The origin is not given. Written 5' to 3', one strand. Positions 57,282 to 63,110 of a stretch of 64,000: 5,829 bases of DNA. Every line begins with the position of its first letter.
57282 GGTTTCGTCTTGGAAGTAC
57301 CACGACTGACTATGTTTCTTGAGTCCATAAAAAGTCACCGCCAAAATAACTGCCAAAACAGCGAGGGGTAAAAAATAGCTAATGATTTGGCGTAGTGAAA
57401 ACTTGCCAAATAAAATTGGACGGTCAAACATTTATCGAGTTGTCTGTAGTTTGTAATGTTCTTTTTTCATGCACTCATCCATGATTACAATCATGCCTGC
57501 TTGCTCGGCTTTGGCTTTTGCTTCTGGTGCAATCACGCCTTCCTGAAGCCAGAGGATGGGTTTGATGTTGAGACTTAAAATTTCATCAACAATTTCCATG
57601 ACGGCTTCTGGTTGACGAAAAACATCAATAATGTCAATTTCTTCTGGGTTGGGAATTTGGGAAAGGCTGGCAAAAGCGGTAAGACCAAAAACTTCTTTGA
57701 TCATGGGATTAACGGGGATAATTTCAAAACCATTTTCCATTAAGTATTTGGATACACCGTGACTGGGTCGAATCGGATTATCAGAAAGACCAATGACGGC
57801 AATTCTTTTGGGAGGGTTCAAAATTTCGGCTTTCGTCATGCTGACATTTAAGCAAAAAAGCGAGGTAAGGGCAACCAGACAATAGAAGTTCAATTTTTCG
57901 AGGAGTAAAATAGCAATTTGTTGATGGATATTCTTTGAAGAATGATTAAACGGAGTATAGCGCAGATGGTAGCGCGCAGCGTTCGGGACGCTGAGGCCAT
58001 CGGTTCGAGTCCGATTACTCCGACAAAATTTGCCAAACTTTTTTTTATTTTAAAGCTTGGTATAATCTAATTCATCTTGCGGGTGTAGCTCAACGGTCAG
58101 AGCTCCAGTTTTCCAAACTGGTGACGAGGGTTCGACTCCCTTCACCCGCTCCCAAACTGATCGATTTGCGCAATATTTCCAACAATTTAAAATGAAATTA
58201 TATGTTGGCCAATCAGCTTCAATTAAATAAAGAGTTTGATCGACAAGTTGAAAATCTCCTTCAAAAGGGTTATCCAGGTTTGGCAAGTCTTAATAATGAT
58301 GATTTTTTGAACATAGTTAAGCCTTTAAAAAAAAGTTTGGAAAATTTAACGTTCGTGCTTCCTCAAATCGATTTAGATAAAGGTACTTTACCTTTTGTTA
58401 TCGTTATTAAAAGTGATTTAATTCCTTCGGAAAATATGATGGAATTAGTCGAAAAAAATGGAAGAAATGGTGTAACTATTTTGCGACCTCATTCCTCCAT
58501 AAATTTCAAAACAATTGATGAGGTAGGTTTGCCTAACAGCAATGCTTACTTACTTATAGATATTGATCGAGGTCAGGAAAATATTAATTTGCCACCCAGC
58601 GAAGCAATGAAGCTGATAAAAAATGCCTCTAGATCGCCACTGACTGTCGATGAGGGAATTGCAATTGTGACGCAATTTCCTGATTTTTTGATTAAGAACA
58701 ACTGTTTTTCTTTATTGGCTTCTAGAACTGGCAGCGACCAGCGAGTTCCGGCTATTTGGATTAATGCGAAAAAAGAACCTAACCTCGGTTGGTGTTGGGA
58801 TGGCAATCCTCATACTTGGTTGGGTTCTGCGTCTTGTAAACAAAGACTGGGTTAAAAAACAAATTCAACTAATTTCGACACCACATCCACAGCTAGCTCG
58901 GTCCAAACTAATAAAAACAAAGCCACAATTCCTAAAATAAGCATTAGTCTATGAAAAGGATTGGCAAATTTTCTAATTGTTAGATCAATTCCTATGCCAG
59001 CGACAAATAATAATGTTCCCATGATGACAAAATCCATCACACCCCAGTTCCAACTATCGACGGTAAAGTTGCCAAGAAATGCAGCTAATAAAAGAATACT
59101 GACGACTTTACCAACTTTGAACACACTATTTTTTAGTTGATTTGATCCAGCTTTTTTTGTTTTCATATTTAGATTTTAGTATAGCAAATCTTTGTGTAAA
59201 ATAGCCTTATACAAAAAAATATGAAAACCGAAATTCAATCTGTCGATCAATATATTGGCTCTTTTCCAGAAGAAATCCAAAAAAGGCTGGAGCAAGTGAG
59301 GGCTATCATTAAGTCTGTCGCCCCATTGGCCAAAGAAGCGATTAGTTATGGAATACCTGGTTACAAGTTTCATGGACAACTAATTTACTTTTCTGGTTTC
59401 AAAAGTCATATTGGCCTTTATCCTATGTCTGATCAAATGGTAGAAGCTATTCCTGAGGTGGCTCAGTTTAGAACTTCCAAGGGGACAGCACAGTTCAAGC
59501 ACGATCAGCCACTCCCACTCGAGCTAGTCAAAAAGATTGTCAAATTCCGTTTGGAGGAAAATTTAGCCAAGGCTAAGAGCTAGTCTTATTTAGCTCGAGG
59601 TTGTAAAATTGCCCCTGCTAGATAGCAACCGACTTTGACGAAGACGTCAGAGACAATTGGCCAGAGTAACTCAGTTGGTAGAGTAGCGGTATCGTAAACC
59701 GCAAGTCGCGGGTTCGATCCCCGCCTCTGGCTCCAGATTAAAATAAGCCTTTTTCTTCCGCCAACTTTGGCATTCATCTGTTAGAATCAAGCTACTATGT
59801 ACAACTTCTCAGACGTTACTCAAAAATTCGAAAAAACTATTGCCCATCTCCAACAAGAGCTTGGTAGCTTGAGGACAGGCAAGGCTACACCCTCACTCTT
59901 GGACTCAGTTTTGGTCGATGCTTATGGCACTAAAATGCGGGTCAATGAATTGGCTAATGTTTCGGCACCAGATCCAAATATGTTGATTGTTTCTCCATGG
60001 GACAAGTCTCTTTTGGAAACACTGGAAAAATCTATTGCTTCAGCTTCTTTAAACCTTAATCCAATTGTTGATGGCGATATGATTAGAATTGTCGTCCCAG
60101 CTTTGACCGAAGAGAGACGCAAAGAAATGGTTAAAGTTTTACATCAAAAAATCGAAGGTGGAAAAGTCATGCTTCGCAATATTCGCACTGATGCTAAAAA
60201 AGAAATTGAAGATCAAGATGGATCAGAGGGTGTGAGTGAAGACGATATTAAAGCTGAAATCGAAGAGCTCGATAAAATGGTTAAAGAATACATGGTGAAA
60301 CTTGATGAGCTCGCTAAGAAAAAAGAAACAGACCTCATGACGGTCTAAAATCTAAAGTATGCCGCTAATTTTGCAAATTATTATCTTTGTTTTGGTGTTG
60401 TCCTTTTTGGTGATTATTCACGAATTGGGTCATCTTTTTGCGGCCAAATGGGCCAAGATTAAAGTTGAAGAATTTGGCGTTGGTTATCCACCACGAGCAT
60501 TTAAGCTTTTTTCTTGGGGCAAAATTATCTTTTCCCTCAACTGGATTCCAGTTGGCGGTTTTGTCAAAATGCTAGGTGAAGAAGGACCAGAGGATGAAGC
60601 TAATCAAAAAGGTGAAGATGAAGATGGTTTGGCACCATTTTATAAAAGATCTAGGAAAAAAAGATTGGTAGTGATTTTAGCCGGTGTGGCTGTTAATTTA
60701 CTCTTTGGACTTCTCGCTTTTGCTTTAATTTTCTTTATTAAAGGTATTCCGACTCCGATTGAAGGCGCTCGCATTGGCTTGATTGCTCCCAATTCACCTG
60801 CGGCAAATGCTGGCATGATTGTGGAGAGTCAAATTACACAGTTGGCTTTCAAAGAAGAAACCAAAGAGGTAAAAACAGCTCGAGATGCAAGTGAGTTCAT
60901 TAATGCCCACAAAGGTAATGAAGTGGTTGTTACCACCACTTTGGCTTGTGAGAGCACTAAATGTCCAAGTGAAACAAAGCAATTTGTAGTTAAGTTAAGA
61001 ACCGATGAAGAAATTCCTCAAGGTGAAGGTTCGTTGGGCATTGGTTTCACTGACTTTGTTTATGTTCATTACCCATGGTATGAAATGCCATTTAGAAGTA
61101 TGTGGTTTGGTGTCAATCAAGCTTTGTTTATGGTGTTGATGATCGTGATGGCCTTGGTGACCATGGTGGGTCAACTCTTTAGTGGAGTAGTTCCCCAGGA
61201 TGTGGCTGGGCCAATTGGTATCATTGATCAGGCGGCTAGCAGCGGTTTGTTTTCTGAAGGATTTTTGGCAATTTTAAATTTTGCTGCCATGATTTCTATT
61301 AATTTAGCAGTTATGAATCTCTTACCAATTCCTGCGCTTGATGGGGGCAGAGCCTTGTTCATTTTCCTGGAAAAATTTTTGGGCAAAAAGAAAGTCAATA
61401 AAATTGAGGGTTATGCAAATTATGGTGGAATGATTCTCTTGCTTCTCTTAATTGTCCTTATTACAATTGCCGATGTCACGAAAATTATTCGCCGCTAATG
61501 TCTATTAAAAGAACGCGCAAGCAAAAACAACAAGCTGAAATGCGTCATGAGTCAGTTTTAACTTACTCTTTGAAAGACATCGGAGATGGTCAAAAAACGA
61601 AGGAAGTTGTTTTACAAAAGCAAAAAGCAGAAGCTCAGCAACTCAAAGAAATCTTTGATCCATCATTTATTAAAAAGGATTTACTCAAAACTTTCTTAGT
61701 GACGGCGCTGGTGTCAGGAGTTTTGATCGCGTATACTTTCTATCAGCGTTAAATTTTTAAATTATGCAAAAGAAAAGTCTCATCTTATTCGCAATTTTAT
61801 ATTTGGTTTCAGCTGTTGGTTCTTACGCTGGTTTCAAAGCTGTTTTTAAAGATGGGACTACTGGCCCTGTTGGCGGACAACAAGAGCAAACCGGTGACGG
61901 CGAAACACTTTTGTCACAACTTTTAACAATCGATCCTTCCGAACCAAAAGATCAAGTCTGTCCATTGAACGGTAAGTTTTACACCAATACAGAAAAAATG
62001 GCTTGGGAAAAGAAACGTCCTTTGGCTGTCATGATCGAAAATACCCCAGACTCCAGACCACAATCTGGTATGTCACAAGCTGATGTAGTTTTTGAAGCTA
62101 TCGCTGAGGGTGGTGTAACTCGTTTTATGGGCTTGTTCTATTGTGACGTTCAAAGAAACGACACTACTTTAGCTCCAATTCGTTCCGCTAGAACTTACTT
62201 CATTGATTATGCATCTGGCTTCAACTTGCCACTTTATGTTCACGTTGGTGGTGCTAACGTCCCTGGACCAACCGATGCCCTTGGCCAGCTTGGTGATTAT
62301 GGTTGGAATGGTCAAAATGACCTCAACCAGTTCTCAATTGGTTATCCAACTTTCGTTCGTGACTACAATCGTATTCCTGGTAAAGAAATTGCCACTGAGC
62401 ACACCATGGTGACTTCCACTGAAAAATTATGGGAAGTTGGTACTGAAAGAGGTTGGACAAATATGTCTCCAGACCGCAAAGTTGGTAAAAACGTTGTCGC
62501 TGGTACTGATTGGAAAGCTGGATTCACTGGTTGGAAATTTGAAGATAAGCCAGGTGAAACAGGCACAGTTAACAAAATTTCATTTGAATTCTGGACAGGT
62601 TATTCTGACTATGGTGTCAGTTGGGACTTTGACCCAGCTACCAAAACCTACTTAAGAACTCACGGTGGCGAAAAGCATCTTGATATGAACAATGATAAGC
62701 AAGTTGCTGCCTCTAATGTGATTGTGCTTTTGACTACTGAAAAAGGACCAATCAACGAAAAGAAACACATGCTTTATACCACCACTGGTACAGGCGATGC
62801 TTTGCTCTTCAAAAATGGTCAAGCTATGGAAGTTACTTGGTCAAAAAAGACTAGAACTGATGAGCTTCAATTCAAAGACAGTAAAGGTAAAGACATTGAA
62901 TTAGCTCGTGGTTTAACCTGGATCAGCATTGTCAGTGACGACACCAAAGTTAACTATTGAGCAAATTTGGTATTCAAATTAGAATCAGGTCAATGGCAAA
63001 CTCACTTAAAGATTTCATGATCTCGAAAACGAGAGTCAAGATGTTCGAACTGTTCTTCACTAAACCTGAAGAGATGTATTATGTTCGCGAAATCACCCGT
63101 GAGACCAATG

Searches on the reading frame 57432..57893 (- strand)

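Call 38: search_protein_families(library=pfam, proteins=[window:57432-57893:-], max_evalue=0.00001)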
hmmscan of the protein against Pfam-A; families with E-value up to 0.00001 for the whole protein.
window:57432-57893:- (153 aa): 1 family
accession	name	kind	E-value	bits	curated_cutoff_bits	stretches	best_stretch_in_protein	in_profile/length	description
PF13380.12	CoA_binding_2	-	5.4e-37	127.2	22.8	1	29-146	1-115/116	CoA binding domain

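Call 58: search_protein_families(library=ncbifam, proteins=[window:57432-57893:-], max_evalue=0.001)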
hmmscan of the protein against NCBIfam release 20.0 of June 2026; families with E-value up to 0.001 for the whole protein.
window:57432-57893:- (153 aa): 4 families
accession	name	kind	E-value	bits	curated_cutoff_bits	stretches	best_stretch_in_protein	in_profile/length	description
NF045494.1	AcCoALig_Archglob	equivalog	3.3e-11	42.3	1200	1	23-121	219-317/665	acetate--CoA ligase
TIGR02717.1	AcCoA-syn-alpha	equivalog_domain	1.5e-10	40.4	567.15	1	25-118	4-97/447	acetate--CoA ligase alpha subunit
NF045493.1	HydDutCoALig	equivalog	6.3e-06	25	1300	1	24-121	5-101/698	4-hydroxybutyrate--CoA ligase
NF045492.1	HydPropCoALig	equivalog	4.9e-05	21.9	1300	1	20-111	246-337/700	3-hydroxypropionate--CoA ligase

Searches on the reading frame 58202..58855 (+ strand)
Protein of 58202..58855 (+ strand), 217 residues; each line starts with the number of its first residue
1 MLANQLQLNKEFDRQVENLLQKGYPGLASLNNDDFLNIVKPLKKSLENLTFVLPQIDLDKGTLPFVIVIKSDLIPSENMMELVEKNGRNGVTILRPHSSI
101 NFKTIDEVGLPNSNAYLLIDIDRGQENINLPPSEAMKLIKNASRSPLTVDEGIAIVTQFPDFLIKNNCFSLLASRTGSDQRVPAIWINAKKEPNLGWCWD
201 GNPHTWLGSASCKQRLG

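Call 38: search_protein_families(library=pfam, proteins=[window:58202-58855:+], max_evalue=0.00001)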
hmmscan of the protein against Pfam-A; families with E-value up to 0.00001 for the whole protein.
window:58202-58855:+ (217 aa): 1 family
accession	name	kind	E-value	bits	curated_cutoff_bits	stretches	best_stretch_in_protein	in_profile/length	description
PF18959.5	DUF5701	-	1.2e-59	202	27.4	1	19-216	2-204/206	Family of unknown function (DUF5701)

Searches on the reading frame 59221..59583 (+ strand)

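Call 38: search_protein_families(library=pfam, proteins=[window:59221-59583:+], max_evalue=0.00001)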
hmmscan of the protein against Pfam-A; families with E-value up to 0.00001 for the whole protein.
window:59221-59583:+ (120 aa): 1 family
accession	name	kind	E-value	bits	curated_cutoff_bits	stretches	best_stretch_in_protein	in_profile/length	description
PF08818.16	DUF1801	-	5e-15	56.1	27.2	1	20-110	2-84/85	Domain of unknown function (DU1801)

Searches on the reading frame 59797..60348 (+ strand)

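Call 38: search_protein_families(library=pfam, proteins=[window:59797-60348:+], max_evalue=0.00001)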
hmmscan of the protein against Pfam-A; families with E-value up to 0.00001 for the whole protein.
window:59797-60348:+ (183 aa): 1 family
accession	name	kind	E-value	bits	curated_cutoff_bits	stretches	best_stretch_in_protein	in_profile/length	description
PF01765.24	RRF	-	6.6e-55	185.8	29.7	1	18-181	1-164/164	Ribosome recycling factor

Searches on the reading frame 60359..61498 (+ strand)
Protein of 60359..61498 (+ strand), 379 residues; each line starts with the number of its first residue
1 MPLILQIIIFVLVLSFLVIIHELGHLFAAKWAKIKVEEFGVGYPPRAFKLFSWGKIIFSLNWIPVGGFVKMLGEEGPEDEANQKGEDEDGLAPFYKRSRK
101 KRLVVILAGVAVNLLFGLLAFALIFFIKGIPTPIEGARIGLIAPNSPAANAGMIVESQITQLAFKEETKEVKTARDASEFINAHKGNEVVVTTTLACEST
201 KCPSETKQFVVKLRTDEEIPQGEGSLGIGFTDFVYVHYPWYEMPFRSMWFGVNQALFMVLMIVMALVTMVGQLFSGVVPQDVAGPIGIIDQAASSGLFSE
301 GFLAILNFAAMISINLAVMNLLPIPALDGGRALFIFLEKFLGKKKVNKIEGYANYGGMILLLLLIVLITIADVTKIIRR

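Call 38: search_protein_families(library=pfam, proteins=[window:60359-61498:+], max_evalue=0.00001)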
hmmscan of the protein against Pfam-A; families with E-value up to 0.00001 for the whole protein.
window:60359-61498:+ (379 aa): 1 family
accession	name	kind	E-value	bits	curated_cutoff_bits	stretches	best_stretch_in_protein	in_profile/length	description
PF02163.28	Peptidase_M50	-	8.7e-52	176.1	27.2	1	10-364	2-221/221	Peptidase family M50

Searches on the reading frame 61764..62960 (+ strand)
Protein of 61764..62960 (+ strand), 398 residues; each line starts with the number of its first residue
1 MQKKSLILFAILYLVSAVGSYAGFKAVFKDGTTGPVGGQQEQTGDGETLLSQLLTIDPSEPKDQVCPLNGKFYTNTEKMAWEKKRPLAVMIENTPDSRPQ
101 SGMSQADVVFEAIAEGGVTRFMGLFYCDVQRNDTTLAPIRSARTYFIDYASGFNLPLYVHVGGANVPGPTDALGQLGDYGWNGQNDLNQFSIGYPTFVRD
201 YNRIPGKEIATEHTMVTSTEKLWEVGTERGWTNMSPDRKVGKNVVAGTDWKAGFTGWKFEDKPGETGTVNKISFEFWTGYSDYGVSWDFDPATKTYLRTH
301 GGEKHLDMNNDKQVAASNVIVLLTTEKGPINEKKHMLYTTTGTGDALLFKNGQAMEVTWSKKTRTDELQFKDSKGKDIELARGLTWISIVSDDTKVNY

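Call 38: search_protein_families(library=pfam, proteins=[window:61764-62960:+], max_evalue=0.00001)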
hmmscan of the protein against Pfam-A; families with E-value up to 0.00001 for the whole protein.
window:61764-62960:+ (398 aa): 2 families
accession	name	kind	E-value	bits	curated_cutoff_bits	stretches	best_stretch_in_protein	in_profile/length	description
PF11258.13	DUF3048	-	2e-32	112.8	25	1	80-231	10-147/148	Protein of unknown function (DUF3048) N-terminal domain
PF17479.7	DUF3048_C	-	3.6e-27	95.4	25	1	280-387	5-114/114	Protein of unknown function (DUF3048) C-terminal domain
